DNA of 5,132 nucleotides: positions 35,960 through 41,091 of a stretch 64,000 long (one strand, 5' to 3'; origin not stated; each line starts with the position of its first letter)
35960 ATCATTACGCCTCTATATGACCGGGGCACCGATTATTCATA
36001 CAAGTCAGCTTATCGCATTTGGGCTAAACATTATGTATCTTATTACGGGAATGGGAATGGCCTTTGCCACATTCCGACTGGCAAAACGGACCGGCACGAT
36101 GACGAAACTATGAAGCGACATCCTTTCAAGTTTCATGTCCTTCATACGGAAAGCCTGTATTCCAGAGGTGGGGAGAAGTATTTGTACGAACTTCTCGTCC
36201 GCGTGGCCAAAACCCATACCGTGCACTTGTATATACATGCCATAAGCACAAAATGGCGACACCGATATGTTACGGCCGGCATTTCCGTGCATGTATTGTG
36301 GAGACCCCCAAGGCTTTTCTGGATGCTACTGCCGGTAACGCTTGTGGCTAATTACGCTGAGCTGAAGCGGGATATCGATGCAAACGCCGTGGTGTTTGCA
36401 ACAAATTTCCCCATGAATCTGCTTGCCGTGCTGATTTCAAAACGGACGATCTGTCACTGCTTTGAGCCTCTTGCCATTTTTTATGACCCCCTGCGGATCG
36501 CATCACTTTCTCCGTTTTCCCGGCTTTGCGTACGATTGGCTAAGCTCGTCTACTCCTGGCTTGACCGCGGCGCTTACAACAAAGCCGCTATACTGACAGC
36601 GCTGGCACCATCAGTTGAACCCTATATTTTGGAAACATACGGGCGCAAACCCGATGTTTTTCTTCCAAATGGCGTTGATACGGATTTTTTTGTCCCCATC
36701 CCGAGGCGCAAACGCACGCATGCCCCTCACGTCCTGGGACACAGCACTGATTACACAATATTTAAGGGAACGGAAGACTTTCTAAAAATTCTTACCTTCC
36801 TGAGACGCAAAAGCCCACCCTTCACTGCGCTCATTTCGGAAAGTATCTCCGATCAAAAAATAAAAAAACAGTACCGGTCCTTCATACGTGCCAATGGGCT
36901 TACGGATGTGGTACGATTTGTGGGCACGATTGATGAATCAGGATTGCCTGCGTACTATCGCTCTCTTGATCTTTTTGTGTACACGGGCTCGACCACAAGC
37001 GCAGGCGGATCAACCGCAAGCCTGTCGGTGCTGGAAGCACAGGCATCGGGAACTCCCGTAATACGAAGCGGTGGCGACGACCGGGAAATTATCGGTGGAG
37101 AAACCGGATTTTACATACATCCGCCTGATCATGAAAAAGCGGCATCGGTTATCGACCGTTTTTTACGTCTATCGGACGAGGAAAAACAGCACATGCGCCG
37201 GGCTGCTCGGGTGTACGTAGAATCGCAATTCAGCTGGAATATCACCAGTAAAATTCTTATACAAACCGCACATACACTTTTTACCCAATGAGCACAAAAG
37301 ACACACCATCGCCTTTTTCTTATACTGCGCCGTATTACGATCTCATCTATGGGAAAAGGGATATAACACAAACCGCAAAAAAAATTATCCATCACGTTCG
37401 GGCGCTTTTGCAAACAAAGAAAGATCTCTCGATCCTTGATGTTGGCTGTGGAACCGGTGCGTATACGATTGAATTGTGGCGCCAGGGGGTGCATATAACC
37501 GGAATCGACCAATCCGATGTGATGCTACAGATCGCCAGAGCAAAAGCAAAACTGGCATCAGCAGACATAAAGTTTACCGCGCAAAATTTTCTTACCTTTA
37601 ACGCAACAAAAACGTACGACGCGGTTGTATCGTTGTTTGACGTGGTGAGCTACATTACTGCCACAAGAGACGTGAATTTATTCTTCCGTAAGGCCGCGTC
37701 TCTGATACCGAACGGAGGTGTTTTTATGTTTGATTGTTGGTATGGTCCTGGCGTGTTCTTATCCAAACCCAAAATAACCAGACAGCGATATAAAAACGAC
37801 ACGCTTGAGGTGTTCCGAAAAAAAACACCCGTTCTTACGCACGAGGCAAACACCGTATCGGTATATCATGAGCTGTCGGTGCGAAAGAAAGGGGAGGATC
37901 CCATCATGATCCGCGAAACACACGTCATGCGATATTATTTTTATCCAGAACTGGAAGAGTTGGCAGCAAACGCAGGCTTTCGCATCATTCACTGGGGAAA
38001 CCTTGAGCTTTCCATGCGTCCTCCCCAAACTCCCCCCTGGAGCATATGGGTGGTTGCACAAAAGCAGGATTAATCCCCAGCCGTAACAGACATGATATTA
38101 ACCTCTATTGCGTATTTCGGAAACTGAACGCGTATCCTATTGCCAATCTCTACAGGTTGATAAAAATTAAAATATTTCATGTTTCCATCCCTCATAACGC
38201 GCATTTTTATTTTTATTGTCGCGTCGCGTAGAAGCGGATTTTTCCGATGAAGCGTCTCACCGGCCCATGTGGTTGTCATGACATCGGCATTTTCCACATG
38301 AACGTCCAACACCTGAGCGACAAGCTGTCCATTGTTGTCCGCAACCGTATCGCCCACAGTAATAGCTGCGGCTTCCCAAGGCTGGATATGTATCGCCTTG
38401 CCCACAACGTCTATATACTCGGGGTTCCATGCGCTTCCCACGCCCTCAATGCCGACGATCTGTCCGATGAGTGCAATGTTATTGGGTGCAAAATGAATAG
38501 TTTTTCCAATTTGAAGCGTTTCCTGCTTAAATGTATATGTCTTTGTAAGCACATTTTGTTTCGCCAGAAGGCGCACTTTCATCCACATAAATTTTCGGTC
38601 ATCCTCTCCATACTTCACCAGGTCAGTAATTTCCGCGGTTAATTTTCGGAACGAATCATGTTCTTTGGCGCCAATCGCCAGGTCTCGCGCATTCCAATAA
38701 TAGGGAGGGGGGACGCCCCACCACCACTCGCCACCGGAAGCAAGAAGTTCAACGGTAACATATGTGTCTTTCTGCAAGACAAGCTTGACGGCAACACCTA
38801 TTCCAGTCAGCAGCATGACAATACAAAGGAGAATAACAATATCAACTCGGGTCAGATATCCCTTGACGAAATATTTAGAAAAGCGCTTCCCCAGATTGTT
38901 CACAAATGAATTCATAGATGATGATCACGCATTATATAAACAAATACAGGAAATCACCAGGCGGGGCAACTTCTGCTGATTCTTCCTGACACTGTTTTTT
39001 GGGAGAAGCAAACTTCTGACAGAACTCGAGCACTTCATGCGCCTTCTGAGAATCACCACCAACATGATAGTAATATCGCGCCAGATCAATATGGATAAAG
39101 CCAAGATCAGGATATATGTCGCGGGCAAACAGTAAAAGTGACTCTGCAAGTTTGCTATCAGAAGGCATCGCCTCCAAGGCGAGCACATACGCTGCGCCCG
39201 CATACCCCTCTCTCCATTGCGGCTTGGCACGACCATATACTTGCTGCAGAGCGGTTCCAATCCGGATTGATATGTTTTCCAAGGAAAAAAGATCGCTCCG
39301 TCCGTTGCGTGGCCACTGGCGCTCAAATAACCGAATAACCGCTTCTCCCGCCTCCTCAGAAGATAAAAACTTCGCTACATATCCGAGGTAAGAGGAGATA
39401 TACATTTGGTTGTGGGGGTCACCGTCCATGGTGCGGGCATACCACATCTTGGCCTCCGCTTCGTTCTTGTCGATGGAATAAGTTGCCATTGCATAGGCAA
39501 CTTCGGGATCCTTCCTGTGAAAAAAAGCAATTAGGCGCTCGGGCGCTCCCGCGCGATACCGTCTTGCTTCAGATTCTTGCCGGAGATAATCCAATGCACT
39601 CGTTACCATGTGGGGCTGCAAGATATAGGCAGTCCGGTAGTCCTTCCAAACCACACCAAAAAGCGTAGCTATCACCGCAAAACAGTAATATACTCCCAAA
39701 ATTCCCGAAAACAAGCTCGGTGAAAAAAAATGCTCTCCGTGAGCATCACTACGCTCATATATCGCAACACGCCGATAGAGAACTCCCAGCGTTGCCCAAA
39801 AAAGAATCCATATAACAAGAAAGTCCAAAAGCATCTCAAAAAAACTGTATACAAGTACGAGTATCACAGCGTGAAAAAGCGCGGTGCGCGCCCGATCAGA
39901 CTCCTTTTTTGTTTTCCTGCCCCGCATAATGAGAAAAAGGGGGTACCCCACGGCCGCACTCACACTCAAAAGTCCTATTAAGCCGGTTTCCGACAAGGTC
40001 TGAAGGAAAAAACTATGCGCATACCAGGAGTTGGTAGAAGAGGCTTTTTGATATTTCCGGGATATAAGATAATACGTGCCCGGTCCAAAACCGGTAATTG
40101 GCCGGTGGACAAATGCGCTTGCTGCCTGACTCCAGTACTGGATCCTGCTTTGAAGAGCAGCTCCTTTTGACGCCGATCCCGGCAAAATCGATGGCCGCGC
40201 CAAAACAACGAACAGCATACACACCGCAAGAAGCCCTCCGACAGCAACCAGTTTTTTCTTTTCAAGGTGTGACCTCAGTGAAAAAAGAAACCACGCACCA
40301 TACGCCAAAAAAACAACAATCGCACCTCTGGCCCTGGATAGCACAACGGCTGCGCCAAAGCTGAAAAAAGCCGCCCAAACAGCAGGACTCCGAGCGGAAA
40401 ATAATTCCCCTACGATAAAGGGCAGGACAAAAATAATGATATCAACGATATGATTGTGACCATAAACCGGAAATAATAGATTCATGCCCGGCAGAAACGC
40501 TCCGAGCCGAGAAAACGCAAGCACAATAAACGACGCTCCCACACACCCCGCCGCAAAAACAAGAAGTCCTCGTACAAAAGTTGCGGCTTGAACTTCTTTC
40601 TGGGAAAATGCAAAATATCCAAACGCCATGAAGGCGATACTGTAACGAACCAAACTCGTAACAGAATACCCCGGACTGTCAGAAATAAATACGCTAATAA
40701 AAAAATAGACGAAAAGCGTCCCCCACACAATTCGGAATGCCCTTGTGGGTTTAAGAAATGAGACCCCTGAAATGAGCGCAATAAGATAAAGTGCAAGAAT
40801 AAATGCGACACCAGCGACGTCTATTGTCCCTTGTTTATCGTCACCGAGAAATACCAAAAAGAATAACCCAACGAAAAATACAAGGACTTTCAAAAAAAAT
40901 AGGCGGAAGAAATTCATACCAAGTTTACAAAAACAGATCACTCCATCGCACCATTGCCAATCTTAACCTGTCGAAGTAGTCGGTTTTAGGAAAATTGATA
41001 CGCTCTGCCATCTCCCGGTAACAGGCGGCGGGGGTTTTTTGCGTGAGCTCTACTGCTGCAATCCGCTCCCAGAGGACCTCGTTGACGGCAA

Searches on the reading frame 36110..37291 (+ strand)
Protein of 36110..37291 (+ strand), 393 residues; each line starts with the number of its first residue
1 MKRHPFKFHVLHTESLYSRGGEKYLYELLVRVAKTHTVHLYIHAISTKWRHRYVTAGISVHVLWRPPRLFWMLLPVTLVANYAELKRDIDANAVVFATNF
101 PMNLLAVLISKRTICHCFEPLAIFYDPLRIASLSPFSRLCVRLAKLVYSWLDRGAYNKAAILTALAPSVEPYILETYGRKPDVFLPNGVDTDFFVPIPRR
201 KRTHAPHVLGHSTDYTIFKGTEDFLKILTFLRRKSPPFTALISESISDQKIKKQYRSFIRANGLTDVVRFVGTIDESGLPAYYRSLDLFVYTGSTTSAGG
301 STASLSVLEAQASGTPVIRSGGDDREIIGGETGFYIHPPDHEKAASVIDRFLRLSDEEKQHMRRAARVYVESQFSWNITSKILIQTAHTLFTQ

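Call 24: search_protein_families(library=pfam, proteins=[window:36110-37291:+], max_evalue=0.0001)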
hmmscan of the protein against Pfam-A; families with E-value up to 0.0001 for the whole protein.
window:36110-37291:+ (393 aa): 4 families
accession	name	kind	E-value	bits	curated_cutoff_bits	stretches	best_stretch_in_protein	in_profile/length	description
PF00534.26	Glycos_transf_1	-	1e-14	54.9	26.4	1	219-367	28-170/172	Glycosyl transferases group 1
PF13692.12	Glyco_trans_1_4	-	2.3e-12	47.8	27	1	219-352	15-140/142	Glycosyl transferases group 1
PF13579.12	Glyco_trans_4_4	-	3.8e-08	34.3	29.7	1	20-188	2-158/158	Glycosyl transferase 4-like domain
PF13439.12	Glyco_transf_4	-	6.9e-07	29.9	28.5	1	20-192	3-169/170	Glycosyltransferase Family 4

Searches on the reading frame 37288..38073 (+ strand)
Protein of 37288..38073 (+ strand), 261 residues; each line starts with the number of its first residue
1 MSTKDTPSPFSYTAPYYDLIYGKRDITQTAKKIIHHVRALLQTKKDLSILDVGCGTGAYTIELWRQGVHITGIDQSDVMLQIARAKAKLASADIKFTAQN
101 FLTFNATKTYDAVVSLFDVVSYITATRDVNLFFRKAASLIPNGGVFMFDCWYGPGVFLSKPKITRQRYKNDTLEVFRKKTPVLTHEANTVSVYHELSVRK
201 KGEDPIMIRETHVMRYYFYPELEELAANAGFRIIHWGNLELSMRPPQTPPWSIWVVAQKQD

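Call 24: search_protein_families(library=pfam, proteins=[window:37288-38073:+], max_evalue=0.0001)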
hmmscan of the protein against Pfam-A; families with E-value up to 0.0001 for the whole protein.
window:37288-38073:+ (261 aa): 10 families
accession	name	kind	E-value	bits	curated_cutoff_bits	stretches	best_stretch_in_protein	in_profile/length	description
PF13649.12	Methyltransf_25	-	6.8e-17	62.4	27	1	49-144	1-97/97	Methyltransferase domain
PF13847.12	Methyltransf_31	-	2.5e-14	53.6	27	1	44-149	2-110/145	Methyltransferase domain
PF08241.18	Methyltransf_11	-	1.1e-12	48.9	21.2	1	50-148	1-95/95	Methyltransferase domain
PF13489.12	Methyltransf_23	-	1.3e-12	48.2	27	1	31-235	7-163/164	Methyltransferase domain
PF08242.18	Methyltransf_12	-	3.9e-12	47.2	30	1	50-146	1-98/98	Methyltransferase domain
PF02353.26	CMAS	-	1.6e-08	34.7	27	1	28-151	47-167/273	Mycolic acid cyclopropane synthetase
PF05175.20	MTS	-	7.3e-07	29.4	23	1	41-116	27-105/170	Methyltransferase small domain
PF05401.17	NodS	-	1.3e-06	28.9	24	1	37-148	34-144/201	Nodulation protein S (NodS)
PF01209.24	Ubie_methyltran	-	4.3e-06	26.7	20.1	1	37-114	39-121/233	ubiE/COQ5 methyltransferase family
PF00398.26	RrnaAD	-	1.5e-05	24.7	24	1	31-131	16-115/263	Ribosomal RNA adenine dimethylase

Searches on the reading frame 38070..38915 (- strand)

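Call 24: search_protein_families(library=pfam, proteins=[window:38070-38915:-], max_evalue=0.0001)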
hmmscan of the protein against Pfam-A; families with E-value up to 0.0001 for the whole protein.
window:38070-38915:- (281 aa): 1 family
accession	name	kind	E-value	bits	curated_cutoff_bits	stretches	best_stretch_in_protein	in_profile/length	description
PF14221.11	DUF4330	-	1.7e-08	35.2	27.6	1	170-277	59-166/167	Domain of unknown function (DUF4330)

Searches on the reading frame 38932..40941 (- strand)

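Call 24: search_protein_families(library=pfam, proteins=[window:38932-40941:-], max_evalue=0.0001)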
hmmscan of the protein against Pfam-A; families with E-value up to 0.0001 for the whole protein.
window:38932-40941:- (669 aa): 1 family
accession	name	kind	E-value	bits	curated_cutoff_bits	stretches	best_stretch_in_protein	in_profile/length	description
PF04932.20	Wzy_C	-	5.2e-19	68.9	31.7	1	191-326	2-147/149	O-Antigen ligase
